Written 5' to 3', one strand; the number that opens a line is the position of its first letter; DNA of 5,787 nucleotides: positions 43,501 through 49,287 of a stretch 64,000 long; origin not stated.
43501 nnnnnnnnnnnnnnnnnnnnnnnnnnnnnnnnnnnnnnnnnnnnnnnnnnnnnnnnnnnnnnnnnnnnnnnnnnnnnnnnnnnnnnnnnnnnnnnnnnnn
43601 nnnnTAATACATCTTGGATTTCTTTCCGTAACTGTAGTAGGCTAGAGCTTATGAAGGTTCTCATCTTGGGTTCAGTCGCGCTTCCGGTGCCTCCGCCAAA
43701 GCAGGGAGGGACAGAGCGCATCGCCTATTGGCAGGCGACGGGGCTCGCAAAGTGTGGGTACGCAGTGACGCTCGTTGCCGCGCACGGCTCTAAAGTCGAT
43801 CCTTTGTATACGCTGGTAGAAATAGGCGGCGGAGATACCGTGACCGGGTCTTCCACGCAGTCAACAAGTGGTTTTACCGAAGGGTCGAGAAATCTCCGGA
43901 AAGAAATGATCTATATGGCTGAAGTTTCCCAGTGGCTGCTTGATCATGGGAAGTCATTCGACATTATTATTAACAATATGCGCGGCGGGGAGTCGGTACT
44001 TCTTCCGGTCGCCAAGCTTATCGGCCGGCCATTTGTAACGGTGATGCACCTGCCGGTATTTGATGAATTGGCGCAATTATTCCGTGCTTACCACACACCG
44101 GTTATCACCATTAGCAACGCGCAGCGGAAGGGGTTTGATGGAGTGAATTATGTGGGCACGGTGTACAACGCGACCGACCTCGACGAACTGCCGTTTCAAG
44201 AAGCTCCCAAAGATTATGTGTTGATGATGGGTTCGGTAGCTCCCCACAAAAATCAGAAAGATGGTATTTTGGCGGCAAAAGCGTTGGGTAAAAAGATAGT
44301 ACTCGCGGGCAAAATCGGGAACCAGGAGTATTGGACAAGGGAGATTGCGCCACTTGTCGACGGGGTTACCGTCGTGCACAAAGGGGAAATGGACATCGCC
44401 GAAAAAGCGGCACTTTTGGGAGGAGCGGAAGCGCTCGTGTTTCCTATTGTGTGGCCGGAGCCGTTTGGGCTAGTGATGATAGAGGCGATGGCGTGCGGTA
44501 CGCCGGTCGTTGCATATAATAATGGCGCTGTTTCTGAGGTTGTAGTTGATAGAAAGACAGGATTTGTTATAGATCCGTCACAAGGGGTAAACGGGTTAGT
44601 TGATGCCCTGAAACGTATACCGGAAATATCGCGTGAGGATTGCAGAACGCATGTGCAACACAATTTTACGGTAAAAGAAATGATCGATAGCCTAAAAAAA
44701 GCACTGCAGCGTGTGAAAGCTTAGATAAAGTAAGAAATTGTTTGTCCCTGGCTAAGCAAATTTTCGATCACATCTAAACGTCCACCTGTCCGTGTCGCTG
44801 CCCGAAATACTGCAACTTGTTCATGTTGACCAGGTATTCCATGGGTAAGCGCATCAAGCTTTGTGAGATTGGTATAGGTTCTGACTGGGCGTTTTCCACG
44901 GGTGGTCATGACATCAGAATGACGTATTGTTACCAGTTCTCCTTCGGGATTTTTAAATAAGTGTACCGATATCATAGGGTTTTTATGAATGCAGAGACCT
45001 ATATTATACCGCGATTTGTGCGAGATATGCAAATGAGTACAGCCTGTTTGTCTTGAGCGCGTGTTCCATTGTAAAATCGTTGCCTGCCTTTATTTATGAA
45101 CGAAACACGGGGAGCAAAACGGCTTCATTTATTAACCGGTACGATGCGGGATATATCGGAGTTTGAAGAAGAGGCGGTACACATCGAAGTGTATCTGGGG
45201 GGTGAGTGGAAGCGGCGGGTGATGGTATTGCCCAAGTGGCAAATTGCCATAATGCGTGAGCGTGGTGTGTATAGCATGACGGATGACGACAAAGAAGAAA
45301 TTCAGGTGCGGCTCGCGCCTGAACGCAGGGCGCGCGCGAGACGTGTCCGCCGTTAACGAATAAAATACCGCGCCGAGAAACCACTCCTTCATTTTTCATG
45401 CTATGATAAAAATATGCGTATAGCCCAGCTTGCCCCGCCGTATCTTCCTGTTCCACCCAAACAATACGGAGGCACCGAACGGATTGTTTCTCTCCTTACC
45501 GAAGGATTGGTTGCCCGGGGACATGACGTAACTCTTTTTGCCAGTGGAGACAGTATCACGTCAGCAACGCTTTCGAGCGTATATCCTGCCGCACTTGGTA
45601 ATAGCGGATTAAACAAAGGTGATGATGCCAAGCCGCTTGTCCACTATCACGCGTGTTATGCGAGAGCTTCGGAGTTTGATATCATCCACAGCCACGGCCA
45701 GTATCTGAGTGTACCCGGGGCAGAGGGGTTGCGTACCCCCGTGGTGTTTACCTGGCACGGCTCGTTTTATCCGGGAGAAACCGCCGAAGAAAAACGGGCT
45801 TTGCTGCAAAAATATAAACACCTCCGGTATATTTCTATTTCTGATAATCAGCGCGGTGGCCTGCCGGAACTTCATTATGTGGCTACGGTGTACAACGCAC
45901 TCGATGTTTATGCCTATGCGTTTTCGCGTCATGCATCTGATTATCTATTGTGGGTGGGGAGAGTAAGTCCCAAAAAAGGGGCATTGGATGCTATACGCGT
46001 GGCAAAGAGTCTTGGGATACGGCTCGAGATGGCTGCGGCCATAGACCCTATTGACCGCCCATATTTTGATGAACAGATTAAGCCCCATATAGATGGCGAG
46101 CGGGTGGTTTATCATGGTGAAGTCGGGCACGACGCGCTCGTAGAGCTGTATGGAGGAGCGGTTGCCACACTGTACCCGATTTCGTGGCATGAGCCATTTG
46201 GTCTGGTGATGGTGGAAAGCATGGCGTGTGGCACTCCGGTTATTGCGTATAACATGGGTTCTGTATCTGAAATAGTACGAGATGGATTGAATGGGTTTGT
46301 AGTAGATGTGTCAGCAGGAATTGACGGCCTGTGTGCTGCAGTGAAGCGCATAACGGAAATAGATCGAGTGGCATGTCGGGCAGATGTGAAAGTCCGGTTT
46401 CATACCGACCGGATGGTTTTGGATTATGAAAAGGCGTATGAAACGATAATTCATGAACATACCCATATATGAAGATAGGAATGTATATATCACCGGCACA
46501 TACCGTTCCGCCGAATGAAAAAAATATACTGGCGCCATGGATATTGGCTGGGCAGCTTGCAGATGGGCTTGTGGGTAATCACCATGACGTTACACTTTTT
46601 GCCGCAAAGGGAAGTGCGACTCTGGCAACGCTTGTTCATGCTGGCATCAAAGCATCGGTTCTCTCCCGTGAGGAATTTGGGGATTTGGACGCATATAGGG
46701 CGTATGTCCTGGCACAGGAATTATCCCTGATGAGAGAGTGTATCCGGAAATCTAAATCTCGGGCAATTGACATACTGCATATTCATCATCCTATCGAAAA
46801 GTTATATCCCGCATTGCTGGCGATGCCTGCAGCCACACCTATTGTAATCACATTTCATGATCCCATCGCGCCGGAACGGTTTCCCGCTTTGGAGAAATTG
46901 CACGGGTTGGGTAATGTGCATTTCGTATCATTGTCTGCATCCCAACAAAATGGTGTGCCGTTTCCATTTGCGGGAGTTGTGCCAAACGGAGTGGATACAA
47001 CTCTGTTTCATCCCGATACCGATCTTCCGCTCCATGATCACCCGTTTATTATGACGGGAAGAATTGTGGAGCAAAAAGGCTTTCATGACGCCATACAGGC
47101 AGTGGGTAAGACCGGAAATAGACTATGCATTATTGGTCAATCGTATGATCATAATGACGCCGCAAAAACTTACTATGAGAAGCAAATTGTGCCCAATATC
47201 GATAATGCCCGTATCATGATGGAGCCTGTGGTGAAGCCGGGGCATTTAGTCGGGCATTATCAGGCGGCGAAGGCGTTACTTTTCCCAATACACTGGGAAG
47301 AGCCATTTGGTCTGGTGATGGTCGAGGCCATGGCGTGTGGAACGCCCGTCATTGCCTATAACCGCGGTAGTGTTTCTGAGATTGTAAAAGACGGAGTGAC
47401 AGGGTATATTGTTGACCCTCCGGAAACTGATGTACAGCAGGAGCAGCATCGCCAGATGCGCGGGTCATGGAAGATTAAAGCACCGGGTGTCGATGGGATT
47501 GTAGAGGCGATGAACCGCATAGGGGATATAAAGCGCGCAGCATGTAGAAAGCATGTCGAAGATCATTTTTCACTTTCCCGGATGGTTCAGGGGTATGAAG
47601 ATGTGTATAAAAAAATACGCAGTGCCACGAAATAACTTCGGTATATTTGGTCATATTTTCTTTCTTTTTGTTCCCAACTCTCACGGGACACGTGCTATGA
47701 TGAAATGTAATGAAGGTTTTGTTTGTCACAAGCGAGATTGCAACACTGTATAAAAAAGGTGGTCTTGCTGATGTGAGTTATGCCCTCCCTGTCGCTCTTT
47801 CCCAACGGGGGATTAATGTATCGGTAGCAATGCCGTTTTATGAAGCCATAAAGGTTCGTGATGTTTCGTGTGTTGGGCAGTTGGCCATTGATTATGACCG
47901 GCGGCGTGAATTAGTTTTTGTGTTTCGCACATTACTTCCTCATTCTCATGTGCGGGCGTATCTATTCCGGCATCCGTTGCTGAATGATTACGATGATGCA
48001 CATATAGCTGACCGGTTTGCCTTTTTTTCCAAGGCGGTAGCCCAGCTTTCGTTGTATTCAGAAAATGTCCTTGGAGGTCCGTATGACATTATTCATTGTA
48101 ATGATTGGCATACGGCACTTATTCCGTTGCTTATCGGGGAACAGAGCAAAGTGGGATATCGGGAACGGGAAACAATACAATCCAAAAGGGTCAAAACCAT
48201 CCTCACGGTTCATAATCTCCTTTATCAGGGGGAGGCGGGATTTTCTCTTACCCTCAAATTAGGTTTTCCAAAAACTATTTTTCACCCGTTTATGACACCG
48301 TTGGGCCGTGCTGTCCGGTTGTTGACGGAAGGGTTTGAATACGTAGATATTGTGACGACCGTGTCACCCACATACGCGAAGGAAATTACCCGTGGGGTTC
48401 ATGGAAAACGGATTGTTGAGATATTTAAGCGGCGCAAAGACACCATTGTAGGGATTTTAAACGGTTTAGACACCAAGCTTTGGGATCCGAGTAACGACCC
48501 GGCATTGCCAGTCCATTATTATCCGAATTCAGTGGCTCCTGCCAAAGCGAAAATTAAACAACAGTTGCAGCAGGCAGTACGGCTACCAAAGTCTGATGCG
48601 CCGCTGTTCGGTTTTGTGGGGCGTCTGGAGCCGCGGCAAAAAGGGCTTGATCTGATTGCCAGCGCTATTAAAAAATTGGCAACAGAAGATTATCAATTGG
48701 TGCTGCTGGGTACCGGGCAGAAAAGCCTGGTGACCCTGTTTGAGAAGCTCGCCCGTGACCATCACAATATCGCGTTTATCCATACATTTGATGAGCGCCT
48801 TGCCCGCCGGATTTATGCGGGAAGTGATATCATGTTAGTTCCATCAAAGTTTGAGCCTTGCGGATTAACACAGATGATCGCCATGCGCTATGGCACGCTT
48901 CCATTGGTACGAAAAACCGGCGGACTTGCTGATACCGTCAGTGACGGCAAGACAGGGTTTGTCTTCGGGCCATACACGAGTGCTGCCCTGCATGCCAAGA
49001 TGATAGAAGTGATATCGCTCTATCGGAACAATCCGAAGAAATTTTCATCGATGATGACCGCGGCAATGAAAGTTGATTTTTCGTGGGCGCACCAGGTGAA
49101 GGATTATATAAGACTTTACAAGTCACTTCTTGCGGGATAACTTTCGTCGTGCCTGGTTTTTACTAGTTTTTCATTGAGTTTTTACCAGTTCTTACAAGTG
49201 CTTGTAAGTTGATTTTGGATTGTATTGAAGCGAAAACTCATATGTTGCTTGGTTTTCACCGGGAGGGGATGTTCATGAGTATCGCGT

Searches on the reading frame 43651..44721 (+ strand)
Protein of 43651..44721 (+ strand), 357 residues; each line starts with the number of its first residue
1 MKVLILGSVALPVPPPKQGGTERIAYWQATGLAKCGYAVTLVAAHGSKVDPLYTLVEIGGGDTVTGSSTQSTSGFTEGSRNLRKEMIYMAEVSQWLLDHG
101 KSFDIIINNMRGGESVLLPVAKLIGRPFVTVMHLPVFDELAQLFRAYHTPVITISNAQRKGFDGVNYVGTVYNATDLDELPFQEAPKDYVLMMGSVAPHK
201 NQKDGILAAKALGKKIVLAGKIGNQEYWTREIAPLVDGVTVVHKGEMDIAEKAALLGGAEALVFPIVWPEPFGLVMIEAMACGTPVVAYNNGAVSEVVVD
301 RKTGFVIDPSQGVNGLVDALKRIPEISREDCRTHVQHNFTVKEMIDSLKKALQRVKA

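Call 26: search_protein_families(library=pfam, proteins=[window:43651-44721:+], max_evalue=0.001)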
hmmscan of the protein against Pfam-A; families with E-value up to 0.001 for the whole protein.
window:43651-44721:+ (357 aa): 5 families
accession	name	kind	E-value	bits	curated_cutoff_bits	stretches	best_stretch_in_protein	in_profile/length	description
PF00534.26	Glycos_transf_1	-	9.4e-24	84.3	26.4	1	187-324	15-156/172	Glycosyl transferases group 1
PF13692.12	Glyco_trans_1_4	-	1.9e-18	67.5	27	1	189-323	3-139/142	Glycosyl transferases group 1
PF13439.12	Glyco_transf_4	-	0.00019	21.9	28.5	1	19-137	2-108/170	Glycosyltransferase Family 4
PF13579.12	Glyco_trans_4_4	-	0.0002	22.2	29.7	1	19-140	1-109/158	Glycosyl transferase 4-like domain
PF20706.3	GT4-conflict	-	0.00024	20.6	26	0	230-293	250-315/385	Family 4 Glycosyltransferase in conflict systems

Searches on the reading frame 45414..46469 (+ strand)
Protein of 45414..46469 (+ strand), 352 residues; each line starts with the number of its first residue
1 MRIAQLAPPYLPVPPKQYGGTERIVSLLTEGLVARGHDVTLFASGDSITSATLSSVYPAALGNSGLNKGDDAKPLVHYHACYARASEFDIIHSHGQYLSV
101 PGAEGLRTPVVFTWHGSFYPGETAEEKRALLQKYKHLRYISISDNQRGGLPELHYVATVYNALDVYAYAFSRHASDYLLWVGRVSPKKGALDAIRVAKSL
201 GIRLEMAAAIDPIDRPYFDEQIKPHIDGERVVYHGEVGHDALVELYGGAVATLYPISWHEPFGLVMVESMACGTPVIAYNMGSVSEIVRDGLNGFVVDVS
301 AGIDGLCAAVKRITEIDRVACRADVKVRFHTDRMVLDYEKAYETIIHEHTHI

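Call 26: search_protein_families(library=pfam, proteins=[window:45414-46469:+], max_evalue=0.001)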
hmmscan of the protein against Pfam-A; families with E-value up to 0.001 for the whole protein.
window:45414-46469:+ (352 aa): 4 families
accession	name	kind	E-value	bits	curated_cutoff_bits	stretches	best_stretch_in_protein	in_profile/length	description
PF00534.26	Glycos_transf_1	-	2.5e-22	79.6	26.4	1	176-314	16-156/172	Glycosyl transferases group 1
PF13692.12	Glyco_trans_1_4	-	1.1e-17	65.1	27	1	177-313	3-139/142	Glycosyl transferases group 1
PF13439.12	Glyco_transf_4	-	3.4e-13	50.4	28.5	1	18-132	1-125/170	Glycosyltransferase Family 4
PF13579.12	Glyco_trans_4_4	-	3.1e-09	37.8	29.7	1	19-129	1-116/158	Glycosyl transferase 4-like domain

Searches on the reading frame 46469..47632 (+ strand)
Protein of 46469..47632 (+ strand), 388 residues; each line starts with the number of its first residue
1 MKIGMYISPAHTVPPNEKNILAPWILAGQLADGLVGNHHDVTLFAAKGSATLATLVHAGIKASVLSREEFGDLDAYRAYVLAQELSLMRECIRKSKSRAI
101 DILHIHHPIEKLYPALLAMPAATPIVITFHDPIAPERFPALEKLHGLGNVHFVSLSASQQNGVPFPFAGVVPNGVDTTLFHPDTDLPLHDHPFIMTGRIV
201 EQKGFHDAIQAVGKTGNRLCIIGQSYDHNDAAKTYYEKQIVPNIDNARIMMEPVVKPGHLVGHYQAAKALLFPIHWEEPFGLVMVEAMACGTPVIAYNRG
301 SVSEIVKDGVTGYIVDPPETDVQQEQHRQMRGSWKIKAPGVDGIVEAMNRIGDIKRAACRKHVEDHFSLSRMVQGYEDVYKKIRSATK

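Call 27: search_protein_families(library=pfam, proteins=[window:46469-47632:+], max_evalue=0.001)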
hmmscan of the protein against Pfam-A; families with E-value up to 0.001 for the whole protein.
window:46469-47632:+ (388 aa): 5 families
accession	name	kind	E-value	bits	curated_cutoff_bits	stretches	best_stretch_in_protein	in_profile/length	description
PF00534.26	Glycos_transf_1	-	1e-25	90.7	26.4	1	186-323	11-148/172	Glycosyl transferases group 1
PF13692.12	Glyco_trans_1_4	-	1.7e-19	71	27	1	193-318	4-127/142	Glycosyl transferases group 1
PF13439.12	Glyco_transf_4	-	1.2e-08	35.6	28.5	1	29-177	10-168/170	Glycosyltransferase Family 4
PF20706.3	GT4-conflict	-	2.9e-06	27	26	1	188-316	195-330/385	Family 4 Glycosyltransferase in conflict systems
PF13579.12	Glyco_trans_4_4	-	1.2e-05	26.1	29.7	1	27-136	7-108/158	Glycosyl transferase 4-like domain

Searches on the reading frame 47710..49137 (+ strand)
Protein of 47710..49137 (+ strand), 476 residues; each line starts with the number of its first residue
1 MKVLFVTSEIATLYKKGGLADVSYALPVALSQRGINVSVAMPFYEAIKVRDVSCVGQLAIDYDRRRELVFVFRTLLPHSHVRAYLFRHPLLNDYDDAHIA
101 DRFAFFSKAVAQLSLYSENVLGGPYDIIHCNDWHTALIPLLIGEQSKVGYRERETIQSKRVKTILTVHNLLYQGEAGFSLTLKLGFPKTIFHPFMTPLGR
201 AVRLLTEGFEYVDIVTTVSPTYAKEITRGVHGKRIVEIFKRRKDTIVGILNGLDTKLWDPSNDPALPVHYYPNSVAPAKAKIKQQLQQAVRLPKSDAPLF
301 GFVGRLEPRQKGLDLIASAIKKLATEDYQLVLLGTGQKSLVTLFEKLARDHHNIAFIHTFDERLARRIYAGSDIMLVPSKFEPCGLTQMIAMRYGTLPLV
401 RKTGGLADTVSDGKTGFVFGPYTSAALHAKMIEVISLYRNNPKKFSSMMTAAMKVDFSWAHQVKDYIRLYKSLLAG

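Call 27: search_protein_families(library=pfam, proteins=[window:47710-49137:+], max_evalue=0.001)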
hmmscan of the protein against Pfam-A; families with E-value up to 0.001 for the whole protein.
window:47710-49137:+ (476 aa): 6 families
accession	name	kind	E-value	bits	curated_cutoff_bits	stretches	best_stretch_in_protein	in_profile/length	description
PF08323.17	Glyco_transf_5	-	3.4e-50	171.4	22.7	1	2-236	1-234/239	Starch synthase catalytic domain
PF00534.26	Glycos_transf_1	-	1.2e-22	80.7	26.4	1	289-443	7-163/172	Glycosyl transferases group 1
PF13692.12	Glyco_trans_1_4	-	5.1e-20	72.6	27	1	298-435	2-140/142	Glycosyl transferases group 1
PF13439.12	Glyco_transf_4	-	1.6e-09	38.4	28.5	1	17-236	2-160/170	Glycosyltransferase Family 4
PF20706.3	GT4-conflict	-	1.4e-07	31.3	26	1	287-413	187-323/385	Family 4 Glycosyltransferase in conflict systems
PF13579.12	Glyco_trans_4_4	-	4.5e-05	24.3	29.7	1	17-229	1-146/158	Glycosyl transferase 4-like domain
